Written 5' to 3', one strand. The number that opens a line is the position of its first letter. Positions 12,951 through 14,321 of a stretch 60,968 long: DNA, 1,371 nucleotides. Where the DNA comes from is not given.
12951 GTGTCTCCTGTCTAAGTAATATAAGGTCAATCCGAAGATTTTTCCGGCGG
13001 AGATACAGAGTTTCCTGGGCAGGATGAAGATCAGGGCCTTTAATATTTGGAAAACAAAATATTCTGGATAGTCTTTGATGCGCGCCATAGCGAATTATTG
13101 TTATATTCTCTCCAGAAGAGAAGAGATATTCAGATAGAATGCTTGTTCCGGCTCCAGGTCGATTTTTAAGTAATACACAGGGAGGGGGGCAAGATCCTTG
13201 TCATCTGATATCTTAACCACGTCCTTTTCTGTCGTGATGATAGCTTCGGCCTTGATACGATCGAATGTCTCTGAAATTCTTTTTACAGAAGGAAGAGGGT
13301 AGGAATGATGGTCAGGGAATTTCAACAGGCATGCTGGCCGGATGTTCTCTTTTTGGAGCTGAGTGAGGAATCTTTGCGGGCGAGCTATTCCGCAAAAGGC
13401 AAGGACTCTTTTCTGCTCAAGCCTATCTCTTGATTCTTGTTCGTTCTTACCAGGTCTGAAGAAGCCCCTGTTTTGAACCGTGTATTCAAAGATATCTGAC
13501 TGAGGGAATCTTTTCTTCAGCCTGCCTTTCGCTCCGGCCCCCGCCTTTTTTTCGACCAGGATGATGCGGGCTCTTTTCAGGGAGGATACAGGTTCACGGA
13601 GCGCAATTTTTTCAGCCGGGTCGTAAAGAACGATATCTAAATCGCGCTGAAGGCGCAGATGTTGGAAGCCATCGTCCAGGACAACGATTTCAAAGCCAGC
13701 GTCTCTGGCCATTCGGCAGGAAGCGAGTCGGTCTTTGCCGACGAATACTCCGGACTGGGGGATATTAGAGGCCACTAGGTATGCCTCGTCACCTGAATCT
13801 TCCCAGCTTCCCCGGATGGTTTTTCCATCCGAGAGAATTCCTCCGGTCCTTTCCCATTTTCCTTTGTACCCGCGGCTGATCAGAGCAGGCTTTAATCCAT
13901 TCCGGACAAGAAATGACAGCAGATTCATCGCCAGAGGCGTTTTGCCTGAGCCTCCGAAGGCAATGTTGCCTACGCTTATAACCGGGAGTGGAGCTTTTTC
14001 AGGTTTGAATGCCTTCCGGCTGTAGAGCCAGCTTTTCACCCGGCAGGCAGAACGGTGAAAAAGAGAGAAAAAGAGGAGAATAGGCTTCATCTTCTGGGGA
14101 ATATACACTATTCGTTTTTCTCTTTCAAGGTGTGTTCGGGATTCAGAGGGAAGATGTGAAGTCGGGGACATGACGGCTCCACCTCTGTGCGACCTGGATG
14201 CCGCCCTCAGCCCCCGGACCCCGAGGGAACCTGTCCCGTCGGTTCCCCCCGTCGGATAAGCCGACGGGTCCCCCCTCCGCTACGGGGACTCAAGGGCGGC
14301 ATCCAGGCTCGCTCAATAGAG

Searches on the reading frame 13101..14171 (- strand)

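Call 48: search_protein_families(library=pfam, proteins=[window:13101-14171:-])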
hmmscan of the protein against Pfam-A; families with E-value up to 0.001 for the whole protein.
window:13101-14171:- (356 aa): 1 family
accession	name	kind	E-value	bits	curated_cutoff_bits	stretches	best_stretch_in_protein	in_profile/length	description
PF02606.20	LpxK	-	8.7e-75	252.3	27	1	29-350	2-324/328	Tetraacyldisaccharide-1-P 4'-kinase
